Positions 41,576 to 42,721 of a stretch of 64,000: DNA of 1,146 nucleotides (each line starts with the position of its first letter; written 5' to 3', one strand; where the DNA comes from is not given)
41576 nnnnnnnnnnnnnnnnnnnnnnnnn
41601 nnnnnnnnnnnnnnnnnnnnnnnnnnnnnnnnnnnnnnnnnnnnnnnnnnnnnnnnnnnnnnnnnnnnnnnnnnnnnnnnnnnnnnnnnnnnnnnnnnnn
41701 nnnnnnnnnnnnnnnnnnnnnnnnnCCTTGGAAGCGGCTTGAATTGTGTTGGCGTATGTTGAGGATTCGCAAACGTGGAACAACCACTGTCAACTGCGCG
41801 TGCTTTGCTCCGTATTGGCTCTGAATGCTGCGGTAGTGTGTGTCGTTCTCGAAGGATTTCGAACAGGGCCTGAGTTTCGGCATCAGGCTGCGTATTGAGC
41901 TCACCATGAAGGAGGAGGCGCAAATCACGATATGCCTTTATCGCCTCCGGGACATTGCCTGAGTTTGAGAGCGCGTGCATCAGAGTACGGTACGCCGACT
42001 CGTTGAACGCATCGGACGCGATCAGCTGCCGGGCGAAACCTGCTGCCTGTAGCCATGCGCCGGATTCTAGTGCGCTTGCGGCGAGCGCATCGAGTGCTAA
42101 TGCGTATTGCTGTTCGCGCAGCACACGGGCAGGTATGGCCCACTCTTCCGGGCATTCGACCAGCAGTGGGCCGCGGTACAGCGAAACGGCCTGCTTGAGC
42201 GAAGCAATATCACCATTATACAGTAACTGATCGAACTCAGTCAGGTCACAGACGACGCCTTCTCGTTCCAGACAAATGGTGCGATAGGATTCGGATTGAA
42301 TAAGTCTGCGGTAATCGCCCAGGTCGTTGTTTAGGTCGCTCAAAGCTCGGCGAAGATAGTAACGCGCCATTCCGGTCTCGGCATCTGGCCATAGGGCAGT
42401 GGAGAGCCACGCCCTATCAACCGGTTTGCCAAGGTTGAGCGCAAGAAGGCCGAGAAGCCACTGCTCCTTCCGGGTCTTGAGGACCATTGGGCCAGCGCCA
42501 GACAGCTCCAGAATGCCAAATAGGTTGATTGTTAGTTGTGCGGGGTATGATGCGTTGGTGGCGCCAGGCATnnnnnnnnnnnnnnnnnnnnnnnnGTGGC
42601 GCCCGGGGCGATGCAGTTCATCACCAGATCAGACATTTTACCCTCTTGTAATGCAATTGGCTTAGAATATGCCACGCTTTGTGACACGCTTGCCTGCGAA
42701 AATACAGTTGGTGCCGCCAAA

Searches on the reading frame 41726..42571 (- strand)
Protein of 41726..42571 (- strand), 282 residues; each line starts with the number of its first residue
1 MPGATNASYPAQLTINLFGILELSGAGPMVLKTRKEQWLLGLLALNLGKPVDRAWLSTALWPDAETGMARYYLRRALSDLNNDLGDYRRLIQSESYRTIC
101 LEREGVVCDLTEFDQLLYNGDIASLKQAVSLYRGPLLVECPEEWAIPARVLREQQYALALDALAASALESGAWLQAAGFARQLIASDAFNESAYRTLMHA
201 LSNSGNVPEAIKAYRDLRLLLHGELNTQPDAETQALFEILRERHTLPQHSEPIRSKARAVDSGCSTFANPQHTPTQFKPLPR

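Call 20: search_solved_structures(query=window:41726-42571:-, max_evalue=0.01, show_alignments=2)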
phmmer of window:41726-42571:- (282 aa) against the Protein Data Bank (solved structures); distinct sequences matched with E-value up to 0.01: 11.
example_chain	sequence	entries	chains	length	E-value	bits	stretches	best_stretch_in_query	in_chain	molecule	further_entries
5i9d_A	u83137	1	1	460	4e-05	26.3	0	190-218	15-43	pentatricopeptide repeat protein dPPR-U8A2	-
5i9f_A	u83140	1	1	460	4.9e-05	26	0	190-218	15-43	pentatricopeptide repeat protein dPPR-U10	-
5i9g_C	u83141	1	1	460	5.6e-05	25.8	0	190-218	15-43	pentatricopeptide repeat protein dPPR-U8C2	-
2fez_A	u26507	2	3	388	6.7e-05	25.5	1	6-243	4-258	Probable regulatory protein embR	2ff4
5i9h_A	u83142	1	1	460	7e-05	25.5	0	190-218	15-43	pentatricopeptide repeat protein dPPR-U8G2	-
8hvr_I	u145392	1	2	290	0.00016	24.3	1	35-237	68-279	Regulatory protein AfsR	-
6een_B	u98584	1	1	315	0.0011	21.6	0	193-218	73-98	Designer Pentatricopeptide Protein dPPR10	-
6een_C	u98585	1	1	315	0.0013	21.3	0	190-217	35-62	Designer Pentatricopeptide Protein dPPR10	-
8k60_I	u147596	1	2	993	0.0024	20.4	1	36-238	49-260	Regulatory protein AfsR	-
8jke_I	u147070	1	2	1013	0.0025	20.4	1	36-238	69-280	Regulatory protein AfsR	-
6een_D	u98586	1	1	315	0.0028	20.2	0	193-218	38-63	Designer Pentatricopeptide Protein dPPR10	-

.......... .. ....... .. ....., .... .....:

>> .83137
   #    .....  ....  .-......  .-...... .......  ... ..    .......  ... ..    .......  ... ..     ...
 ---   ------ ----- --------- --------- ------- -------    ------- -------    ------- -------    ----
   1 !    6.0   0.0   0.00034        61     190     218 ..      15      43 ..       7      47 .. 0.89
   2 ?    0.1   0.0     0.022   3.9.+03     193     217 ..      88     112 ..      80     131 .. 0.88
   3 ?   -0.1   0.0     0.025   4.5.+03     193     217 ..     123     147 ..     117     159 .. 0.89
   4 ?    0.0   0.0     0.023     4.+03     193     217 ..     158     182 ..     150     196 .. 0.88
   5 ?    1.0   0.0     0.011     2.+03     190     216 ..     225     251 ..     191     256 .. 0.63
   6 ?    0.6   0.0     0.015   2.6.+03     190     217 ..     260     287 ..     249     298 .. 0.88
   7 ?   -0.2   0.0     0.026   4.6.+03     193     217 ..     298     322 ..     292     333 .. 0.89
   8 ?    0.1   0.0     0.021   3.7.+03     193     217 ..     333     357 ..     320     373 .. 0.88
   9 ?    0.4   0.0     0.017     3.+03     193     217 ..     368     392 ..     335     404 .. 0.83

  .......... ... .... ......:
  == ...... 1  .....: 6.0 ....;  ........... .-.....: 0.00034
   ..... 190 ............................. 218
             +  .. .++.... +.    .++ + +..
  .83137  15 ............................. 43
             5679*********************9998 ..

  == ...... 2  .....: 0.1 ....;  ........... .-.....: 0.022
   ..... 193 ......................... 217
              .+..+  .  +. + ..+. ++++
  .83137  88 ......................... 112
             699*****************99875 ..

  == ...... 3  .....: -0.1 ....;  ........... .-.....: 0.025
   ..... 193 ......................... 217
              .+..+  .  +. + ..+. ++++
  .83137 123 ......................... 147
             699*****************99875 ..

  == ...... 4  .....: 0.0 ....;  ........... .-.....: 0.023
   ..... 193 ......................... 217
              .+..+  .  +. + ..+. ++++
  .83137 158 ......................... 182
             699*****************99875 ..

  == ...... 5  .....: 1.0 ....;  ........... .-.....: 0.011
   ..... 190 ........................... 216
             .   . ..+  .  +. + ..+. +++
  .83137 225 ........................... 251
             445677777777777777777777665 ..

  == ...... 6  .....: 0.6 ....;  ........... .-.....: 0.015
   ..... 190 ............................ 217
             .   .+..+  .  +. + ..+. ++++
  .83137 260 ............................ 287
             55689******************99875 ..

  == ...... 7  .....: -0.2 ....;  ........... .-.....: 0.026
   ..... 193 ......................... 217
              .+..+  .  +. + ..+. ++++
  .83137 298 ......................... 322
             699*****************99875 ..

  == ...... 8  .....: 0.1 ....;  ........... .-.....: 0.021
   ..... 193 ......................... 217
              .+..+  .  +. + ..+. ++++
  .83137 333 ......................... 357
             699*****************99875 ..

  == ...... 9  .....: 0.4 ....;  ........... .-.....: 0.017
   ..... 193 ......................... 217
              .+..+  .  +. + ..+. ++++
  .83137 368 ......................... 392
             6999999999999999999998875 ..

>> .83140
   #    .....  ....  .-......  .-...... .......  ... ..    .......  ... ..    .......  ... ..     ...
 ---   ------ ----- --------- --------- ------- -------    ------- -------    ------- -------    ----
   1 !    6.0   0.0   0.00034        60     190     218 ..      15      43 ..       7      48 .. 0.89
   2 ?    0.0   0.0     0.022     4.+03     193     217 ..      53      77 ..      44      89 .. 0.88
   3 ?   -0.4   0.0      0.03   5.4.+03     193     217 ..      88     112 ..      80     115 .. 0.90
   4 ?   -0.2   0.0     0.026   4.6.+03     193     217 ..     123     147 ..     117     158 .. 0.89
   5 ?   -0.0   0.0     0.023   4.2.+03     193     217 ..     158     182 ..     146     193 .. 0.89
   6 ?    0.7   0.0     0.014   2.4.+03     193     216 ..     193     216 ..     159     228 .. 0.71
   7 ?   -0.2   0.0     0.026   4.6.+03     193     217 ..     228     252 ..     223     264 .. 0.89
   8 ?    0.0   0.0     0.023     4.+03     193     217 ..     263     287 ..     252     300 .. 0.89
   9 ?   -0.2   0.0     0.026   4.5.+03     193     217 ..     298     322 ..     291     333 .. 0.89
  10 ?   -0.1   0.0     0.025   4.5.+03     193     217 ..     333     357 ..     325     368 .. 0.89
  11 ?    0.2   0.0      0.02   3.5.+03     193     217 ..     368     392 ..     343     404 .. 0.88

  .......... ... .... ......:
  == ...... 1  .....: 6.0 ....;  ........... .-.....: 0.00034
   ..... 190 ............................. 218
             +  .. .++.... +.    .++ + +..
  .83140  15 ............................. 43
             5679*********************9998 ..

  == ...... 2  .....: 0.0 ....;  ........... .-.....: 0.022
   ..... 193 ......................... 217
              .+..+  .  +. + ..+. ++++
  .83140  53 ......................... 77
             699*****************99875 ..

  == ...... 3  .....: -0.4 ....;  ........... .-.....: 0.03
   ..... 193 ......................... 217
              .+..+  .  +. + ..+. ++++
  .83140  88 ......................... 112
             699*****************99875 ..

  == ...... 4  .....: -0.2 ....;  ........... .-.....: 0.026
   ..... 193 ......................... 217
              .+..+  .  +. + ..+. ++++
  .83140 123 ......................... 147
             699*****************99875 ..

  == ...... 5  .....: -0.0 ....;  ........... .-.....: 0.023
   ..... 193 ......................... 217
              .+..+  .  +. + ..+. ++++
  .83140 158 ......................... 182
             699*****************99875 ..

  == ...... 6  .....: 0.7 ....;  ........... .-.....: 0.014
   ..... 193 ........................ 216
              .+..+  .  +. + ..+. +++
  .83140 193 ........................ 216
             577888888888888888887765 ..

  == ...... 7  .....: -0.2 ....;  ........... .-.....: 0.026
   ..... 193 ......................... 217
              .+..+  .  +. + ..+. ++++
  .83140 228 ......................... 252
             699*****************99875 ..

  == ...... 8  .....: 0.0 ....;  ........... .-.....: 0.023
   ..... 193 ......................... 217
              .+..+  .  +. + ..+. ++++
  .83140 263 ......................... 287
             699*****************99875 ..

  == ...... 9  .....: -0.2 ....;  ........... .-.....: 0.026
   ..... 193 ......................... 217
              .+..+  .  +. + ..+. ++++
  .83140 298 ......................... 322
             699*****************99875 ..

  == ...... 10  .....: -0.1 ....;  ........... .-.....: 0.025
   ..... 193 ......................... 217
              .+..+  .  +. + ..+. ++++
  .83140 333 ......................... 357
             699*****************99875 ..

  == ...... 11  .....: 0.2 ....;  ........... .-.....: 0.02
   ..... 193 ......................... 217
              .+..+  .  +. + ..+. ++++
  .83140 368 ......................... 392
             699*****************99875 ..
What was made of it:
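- On SARP family regulator (regulator 39488-42571): However, phmmer aligns residues 6-243 to EmbR 2FEZ and 35-237 to AfsR 8HVR (call 20).
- Regulator 1's N-terminus aligns with EmbR (E = 6.7e-5) and AfsR (1.6e-4) (call 20).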
